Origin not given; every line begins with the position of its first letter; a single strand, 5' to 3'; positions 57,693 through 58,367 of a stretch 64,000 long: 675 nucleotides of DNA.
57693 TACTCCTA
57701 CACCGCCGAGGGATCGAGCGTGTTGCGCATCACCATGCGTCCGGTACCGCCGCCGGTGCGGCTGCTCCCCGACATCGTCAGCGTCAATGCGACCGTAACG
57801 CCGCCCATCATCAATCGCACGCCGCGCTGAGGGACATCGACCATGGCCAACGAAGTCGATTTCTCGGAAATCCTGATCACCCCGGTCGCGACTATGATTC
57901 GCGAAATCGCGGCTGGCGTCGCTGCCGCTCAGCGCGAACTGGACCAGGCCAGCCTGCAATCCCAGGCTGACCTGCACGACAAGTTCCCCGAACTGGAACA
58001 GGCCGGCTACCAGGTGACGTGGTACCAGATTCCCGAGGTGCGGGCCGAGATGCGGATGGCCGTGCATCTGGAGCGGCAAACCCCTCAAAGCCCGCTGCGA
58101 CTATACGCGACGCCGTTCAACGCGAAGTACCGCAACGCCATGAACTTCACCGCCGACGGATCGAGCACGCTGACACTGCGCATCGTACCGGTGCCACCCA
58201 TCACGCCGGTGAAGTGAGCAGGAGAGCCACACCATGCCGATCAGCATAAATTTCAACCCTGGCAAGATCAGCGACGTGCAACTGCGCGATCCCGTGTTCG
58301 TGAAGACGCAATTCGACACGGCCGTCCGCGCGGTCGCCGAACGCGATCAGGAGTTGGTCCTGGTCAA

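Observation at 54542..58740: Six-gene accessory operon built around a paralogous family of uncharacterised small proteins: best candidate for a new system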

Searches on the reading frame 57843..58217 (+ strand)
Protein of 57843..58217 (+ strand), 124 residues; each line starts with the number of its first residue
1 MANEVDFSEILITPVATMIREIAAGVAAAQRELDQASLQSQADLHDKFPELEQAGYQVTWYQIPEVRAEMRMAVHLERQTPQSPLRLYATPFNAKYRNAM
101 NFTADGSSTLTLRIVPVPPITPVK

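Call 3: search_protein_families(library=pfam, proteins=[window:57843-58217:+], max_evalue=1)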
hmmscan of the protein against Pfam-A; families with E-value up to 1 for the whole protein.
window:57843-58217:+ (124 aa): 0 families

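Call 4: search_protein_families(library=ncbifam, proteins=[window:57843-58217:+], max_evalue=1)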
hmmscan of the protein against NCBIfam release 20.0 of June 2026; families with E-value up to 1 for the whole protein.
window:57843-58217:+ (124 aa): 0 families

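Call 8: search_protein_families(library=padloc, proteins=[window:57843-58217:+], max_evalue=1)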
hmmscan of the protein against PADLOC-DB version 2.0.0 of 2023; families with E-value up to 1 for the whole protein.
window:57843-58217:+ (124 aa): 1 family
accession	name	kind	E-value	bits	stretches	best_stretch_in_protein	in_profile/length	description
PDLC03978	PD-Lambda-2_A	-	0.0043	15.4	1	25-78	22-75/87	-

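Call 9: search_protein_families(library=phrogs, proteins=[window:57843-58217:+], max_evalue=1)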
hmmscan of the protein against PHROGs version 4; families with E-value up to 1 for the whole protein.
window:57843-58217:+ (124 aa): 1 family
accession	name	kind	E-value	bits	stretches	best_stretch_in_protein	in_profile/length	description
phrog_31943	-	unknown function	0.3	12.4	1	44-65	51-72/77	-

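Call 62: find_homologous_proteins(query=A7, max_evalue=0.001)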
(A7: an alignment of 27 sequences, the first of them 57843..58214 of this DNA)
Query A7 (27 sequences) (124 aa, profile of the alignment): 599 proteins with E <= 0.001 among 8000 candidates; the best 120 are listed.
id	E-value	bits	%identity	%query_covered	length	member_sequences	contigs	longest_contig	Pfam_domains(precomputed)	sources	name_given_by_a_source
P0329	1.0e-47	180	31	95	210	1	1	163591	PF03793.25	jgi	jgi:hypothetical protein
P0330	3.6e-47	178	32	96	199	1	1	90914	PF03793.25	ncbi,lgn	-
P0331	3.7e-47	178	66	96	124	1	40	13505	-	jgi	jgi:hypothetical protein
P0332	4.0e-47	178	29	95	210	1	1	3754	PF03793.25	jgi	jgi:PASTA domain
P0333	4.7e-47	178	38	91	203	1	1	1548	-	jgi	jgi:hypothetical protein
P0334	5.4e-47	178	30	94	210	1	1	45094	PF03793.25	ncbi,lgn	-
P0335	6.6e-47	178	30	95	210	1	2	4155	PF03793.25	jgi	jgi:PASTA domain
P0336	8.0e-47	177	67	96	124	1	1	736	-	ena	-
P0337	1.1e-46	177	63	94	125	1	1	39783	-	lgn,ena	-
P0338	1.4e-46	177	59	96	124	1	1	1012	-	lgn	-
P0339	2.0e-46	176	64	96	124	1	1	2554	-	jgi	jgi:hypothetical protein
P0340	2.3e-46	176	61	96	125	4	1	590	-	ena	-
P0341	3.5e-46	175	61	96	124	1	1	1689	-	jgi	jgi:hypothetical protein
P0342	4.4e-46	175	64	96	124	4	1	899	-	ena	-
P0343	4.4e-46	175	61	96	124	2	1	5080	-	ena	-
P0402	3.1e-44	169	34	94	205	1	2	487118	PF03793.25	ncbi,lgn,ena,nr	ncbi:MAG: PASTA domain-containing protein [Gammaproteobacteria bacterium]|nr:PASTA domain-containing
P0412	4.9e-44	168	38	90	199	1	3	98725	PF03793.25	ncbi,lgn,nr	ncbi:MAG: PASTA domain-containing protein [Myxococcales bacterium]|nr:PASTA domain-containing protei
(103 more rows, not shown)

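Call 63: find_encoding_contigs(protein=P0402, flank=10000, max_places=1)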
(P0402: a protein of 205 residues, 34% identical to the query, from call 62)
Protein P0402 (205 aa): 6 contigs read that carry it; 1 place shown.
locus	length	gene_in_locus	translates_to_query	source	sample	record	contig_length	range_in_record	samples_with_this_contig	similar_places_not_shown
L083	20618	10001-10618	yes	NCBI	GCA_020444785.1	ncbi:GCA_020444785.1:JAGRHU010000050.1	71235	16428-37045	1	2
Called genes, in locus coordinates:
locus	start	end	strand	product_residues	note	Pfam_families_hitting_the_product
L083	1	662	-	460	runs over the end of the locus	PF03193:RsgA_GTPase (weak), PF00350:Dynamin_N (faint), PF01926:MMR_HSR1, PF02421:FeoB_N, PF04548:AIG1 (weak), PF05128:DUF697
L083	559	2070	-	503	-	PF00350:Dynamin_N (faint), PF01926:MMR_HSR1, PF02421:FeoB_N (weak)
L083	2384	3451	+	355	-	-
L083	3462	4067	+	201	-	PF00515:TPR_1 (faint), PF07719:TPR_2 (faint), PF13424:TPR_12 (faint)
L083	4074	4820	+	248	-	-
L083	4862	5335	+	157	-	-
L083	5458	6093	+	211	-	-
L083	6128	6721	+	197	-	-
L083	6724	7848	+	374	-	-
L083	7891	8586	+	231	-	-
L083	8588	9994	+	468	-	PF24319:DUF7491 (faint), PF11932:DUF3450 (faint), PF14662:KASH_CCD (faint), PF28159:CEP89 (weak), PF06810:Phage_scaffold (faint), PF28422:CCDC89, PF10473:CENP-F_leu_zip (weak), PF19220:Rod_CreS (weak), +2 more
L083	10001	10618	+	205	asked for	PF03793:PASTA (weak)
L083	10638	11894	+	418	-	-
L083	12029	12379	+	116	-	-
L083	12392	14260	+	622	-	-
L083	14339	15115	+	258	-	PF02129:Peptidase_S15 (faint), PF00561:Abhydrolase_1 (weak), PF12146:Hydrolase_4, PF12697:Abhydrolase_6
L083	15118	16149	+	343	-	PF00089:Trypsin, PF10459:Peptidase_S46 (faint), PF13365:Trypsin_2, PF13180:PDZ_2 (weak)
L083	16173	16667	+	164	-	PF03625:DUF302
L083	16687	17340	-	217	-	PF13192:Thioredoxin_3 (weak)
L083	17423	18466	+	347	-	PF13098:Thioredoxin_2, PF13899:Thioredoxin_7 (faint), PF13098:Thioredoxin_2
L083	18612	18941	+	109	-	-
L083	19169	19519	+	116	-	-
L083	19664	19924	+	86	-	PF05166:YcgL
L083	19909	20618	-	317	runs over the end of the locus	PF13449:Phytase-like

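Call 64: find_encoding_contigs(protein=P0412, flank=10000, max_places=1)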
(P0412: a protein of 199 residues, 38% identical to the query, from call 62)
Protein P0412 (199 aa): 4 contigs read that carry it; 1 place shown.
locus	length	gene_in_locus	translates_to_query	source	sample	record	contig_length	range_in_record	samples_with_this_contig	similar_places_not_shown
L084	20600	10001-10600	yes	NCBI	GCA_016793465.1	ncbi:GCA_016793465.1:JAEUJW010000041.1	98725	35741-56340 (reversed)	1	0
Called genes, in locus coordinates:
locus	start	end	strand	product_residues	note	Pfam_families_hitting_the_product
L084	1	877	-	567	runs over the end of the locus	PF00188:CAP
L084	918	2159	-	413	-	PF06452:CBM9_1 (weak)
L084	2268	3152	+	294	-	-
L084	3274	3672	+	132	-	-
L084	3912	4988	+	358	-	PF00542:Ribosomal_L12 (faint)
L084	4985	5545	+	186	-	PF00515:TPR_1 (faint), PF07719:TPR_2 (faint), PF13424:TPR_12 (faint)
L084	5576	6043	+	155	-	-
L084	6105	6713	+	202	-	-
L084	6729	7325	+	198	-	-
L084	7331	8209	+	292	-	-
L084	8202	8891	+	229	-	-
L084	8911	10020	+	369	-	PF03793:PASTA (weak)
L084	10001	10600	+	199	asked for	PF03793:PASTA (weak)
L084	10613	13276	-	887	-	-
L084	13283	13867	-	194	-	-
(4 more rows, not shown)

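Call 65: find_encoding_contigs(protein=P0329, flank=10000, max_places=1)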
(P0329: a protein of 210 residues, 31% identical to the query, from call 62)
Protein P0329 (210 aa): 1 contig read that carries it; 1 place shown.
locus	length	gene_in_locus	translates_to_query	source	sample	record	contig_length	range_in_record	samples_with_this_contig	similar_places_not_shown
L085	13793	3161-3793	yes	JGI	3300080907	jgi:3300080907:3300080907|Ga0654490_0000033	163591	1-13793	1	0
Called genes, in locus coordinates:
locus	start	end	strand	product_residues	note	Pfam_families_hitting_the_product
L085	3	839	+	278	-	?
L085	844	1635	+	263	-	-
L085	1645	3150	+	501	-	PF03793:PASTA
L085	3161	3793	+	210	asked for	PF03793:PASTA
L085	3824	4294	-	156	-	-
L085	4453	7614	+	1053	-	PF00580:UvrD-helicase, PF13245:AAA_19, PF13604:AAA_30 (faint), PF13538:UvrD_C_2 (faint), PF13361:UvrD_C, PF12705:PDDEXK_1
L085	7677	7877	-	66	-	-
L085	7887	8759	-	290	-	PF25145:NfeD1b_N, PF01972:SDH_protease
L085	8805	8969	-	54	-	-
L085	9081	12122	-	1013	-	PF18962:Por_Secre_tail (weak)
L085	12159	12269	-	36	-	-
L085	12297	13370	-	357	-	PF00970:FAD_binding_6 (weak), PF08030:NAD_binding_6 (weak), PF00175:NAD_binding_1, PF00111:Fer2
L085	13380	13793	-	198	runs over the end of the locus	PF00440:TetR_N, PF17932:TetR_C_24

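Call 72: predict_structure(alignment_id=A8)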
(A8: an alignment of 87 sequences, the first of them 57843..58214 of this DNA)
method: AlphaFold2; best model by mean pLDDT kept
length: 124 residues; sequences in the alignment: 87
mean_pLDDT: 70.0   pTM: 0.48
mean pLDDT of the five models: 70.0, 69.0, 67.0, 65.1, 61.4
residues with pLDDT >= 90: 20; 70-90: 46; 50-70: 33; < 50: 25
segments of 3 or more residues with pLDDT < 50: 1-11, 94-106
pLDDT, mean of each block of 10 residues (from residue 1): 42 65 84 91 93 89 74 70 73 46 48 71 57
secondary structure, 60 per line:
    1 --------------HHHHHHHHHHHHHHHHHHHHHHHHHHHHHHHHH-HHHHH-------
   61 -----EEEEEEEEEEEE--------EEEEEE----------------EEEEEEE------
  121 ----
elements in order: H15-47 H49-53 E66-77 E86-91 E108-114

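Call 76: fold_search(model_id=the predicted structure, library=pdb)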
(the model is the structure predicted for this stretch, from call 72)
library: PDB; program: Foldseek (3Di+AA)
matches with E <= 10: 53; with E <= 0.001: 0
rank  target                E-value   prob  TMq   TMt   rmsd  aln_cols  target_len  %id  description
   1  2n2j_MODEL_1_A        1.8e+00  0.09  0.19  0.33  12.2        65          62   12  Solution structure of the EBNA-2 N-terminal Dimerization (END) domain from the Epstein-barr virus (released 2015-06-10)
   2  7ypo_A                2.6e+00  0.02  0.13  0.07  13.8        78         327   14  Cryo-EM structure of baculovirus LEF-3 in complex with ssDNA (released 2023-01-25)
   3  5xxu_U                2.9e+00  0.02  0.11  0.13  20.7        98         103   15  Small subunit of Toxoplasma gondii ribosome (released 2017-08-30)
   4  5j14_B                3.3e+00  0.03  0.12  0.04  11.8        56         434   14  Crystal structure of endoglycoceramidase I from Rhodococ-cus equi in complex with GM3 (released 2016-04-27)
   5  9fnt_D                3.5e+00  0.06  0.16  0.19  13.0        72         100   18  Cryo-EM structure of the P domain of the Hepatitis E Virus ORF2 protein in complex with Fab ES4.431 (released 2025-05-14)
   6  9rpv_SU               4.2e+00  0.02  0.12  0.15  13.9        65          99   11  Structure of the ZAK-bound human disome (released 2025-12-10)
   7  3pqy_F                4.5e+00  0.01  0.12  0.07  17.1        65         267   15  Crystal Structure of 6218 TCR in complex with the H2Db-PA224 (released 2011-05-18)
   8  6ywy_33               4.8e+00  0.03  0.14  0.10  14.8        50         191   10  The structure of the mitoribosome from Neurospora crassa with bound tRNA at the P-site (released 2020-11-11)
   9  1s3o_B                4.8e+00  0.02  0.14  0.16  11.5        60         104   12  Human mitochondrial single strand DNA binding protein (hmSSB) (released 2004-06-22)
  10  6bhx_A                5.1e+00  0.03  0.14  0.16  11.4        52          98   19  B. subtilis SsbA with DNA (released 2018-12-19)
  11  6vg0_C                5.4e+00  0.04  0.13  0.05   9.3        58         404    7  CRYSTAL STRUCTURE OF HUMAN CYTOSOLIC ISOCITRATE DEHYDROGENASE (IDH1) R132H MUTANT IN COMPLEX WITH NADPH and AGI-15056 (released 2020-02-05)
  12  8zhs_A                5.4e+00  0.04  0.21  0.07  13.5        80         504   14  Structure of Mbp-Bte1 fusion protein (released 2025-02-12)
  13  6bhw_A                5.4e+00  0.02  0.14  0.16  12.7        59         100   15  B. subtilis SsbA (released 2018-12-19)
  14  4fab_H                6.1e+00  0.01  0.08  0.06  14.0        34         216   18  THREE-DIMENSIONAL STRUCTURE OF A FLUORESCEIN-FAB COMPLEX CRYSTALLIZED IN 2-METHYL-2,4-PENTANEDIOL (released 1990-07-15)
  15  8iah_3                6.5e+00  0.03  0.24  0.10  23.9       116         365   11  Structure of mammalian spectrin-actin junctional complex of membrane skeleton, State I, Global map (released 2023-05-03)
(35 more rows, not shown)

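Call 77: search_protein_families(library=pfam, proteins=[L083:7891-8586:+], max_evalue=10)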
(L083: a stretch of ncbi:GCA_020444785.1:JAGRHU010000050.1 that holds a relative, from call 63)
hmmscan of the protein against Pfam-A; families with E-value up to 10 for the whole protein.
L083:7891-8586:+ (231 aa): 2 families
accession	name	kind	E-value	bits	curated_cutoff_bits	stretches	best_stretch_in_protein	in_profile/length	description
PF05688.17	BIg21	-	0.015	16.3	27.4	1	139-219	3-92/109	Bacterial Immunoglobulin-like 21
PF02369.22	Big_1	-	0.028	15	34.9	1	140-207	19-72/93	Bacterial Ig-like domain (group 1)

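Call 81: search_protein_families(library=padloc, alignment_id=A8, max_evalue=0.1)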
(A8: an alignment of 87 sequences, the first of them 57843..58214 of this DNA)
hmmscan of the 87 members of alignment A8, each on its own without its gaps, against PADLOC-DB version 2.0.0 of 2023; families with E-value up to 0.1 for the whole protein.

A. member 1, window:57843-58214:+ (124 aa): 1 family
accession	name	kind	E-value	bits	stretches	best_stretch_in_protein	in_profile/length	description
PDLC03978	PD-Lambda-2_A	-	0.0043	15.4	1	25-78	22-75/87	-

B. families by the number of members that match (of 87 scanned): 9 families
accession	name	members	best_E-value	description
PDLC04060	PD-T4-6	18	5.1e-11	-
PDLC04040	PD-T4-6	17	9.9e-13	-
PDLC03978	PD-Lambda-2_A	6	0.0031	-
PDLC03949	RmrA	5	0.015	-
PDLC04052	PD-T4-6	4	6.7e-05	-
PDLC00070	GajA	2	0.031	AAA ATPase domain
PDLC03746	RT_UG10_large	1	0.028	DRT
PDLC01952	CARF9--CARF_HEPN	1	0.03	-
PDLC01215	Cas11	1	0.034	CAS-III-B; effector_SS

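Call 94: fold_search(model_id=the predicted structure, library=viral)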
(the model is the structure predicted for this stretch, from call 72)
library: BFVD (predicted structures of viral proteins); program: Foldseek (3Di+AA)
matches with E <= 10: 159; with E <= 0.001: 0
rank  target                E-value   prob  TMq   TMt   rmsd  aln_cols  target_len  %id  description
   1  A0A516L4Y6            2.2e-01  0.91  0.52  0.45   7.4       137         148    9  (no name in the UniProt tables at hand)
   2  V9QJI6                4.8e-01  0.08  0.16  0.17  19.2       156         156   15  (no name in the UniProt tables at hand)
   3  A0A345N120            6.2e-01  0.09  0.22  0.14  28.0       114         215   17  (no name in the UniProt tables at hand)
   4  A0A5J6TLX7            6.6e-01  0.10  0.18  0.23  11.6       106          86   11  (no name in the UniProt tables at hand)
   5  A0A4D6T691            7.4e-01  0.09  0.16  0.15  16.6       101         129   13  (no name in the UniProt tables at hand)
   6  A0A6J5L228            8.4e-01  0.35  0.28  0.49  15.2        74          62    8  Uncharacterized protein [uncultured Caudovirales phage]
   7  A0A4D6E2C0            1.1e+00  0.15  0.22  0.40   6.9        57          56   16  Uncharacterized protein [Gordonia phage GodonK]
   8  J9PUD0                1.5e+00  0.02  0.14  0.12  19.0       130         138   10  Uncharacterized protein [Bacillus phage BCD7]
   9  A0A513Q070            1.6e+00  0.06  0.15  0.05  15.8        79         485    6  Capsid protein (Fragment) [Porcine parvovirus 4]
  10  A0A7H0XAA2            1.6e+00  0.03  0.15  0.15  19.9       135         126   15  (no name in the UniProt tables at hand)
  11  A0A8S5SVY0            1.8e+00  0.13  0.24  0.14   5.3        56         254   12  Uncharacterized protein [Siphoviridae sp. ctZHD14]
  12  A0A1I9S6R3            1.9e+00  0.06  0.22  0.19  17.1       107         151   10  (no name in the UniProt tables at hand)
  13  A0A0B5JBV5            1.9e+00  0.06  0.21  0.07  19.0       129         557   16  Uncharacterized protein [Pandoravirus inopinatum]
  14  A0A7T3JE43            1.9e+00  0.03  0.15  0.15  21.5        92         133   13  Uncharacterized protein [Enterococcus phage PBEF129]
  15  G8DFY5                2.0e+00  0.06  0.22  0.16  24.3       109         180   14  (no name in the UniProt tables at hand)
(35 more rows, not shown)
